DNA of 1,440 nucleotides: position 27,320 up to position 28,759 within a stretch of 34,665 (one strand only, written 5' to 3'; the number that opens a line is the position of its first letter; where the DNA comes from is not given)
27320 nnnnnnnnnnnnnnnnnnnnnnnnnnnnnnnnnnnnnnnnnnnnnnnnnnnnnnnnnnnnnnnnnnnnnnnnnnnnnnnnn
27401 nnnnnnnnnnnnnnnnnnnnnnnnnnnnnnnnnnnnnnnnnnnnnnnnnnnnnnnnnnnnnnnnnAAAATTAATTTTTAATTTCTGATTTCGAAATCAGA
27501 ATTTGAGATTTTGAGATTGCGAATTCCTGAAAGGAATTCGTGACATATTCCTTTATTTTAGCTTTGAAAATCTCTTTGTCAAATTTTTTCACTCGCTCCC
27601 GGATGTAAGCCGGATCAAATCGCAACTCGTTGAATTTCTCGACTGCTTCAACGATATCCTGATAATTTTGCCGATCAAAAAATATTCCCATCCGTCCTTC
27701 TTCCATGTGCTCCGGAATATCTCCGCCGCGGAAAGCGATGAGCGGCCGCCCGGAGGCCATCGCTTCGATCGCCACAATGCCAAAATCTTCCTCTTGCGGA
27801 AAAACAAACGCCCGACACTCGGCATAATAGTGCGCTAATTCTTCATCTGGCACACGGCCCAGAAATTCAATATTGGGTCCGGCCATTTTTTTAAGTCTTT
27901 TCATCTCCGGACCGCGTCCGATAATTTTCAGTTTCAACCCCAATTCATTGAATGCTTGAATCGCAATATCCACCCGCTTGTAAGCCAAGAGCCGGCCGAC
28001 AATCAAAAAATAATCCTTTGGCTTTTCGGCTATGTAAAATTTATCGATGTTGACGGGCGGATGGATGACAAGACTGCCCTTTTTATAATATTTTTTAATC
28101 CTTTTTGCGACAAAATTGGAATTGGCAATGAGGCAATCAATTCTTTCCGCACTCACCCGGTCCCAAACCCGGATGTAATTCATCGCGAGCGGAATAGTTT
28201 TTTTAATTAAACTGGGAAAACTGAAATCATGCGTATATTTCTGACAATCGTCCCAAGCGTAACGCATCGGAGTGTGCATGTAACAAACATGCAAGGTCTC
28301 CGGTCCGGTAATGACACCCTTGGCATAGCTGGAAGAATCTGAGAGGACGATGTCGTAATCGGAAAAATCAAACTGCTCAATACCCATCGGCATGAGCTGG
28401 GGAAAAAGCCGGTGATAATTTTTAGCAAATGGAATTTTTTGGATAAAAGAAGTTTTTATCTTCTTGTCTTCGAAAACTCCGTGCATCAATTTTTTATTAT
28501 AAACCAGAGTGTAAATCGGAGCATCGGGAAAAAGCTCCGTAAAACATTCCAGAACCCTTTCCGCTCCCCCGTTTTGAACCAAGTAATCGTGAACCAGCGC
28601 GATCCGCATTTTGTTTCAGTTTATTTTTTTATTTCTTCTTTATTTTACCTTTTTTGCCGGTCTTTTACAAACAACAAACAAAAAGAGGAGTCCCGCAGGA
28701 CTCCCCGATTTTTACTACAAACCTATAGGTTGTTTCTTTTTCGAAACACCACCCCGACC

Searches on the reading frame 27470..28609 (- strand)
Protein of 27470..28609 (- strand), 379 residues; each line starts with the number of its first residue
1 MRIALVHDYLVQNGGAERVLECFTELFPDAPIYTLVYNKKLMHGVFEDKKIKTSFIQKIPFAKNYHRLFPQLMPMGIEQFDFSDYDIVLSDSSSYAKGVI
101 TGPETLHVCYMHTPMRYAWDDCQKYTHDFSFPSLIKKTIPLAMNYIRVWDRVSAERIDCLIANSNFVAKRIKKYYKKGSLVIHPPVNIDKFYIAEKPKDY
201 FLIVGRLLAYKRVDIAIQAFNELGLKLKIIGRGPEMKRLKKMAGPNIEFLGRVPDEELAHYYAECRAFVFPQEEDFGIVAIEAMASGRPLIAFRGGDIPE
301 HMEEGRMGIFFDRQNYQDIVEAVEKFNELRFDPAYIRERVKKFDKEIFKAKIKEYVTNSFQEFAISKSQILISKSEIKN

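Call 83: search_protein_families(library=pfam, proteins=[window:27470-28609:-], max_evalue=0.001)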
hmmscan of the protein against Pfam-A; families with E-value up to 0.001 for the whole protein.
window:27470-28609:- (379 aa): 4 families
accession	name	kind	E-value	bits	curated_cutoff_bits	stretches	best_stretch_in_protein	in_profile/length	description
PF00534.26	Glycos_transf_1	-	2.3e-28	99.3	26.4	1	195-342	12-171/172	Glycosyl transferases group 1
PF13692.12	Glyco_trans_1_4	-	2.2e-26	93.2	27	1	200-325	3-138/142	Glycosyl transferases group 1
PF13524.12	Glyco_trans_1_2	-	6.7e-06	26.6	25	1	217-328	6-113/144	Glycosyl transferase-like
PF13439.12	Glyco_transf_4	-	5.9e-05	23.6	28.5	1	56-189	44-169/170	Glycosyltransferase Family 4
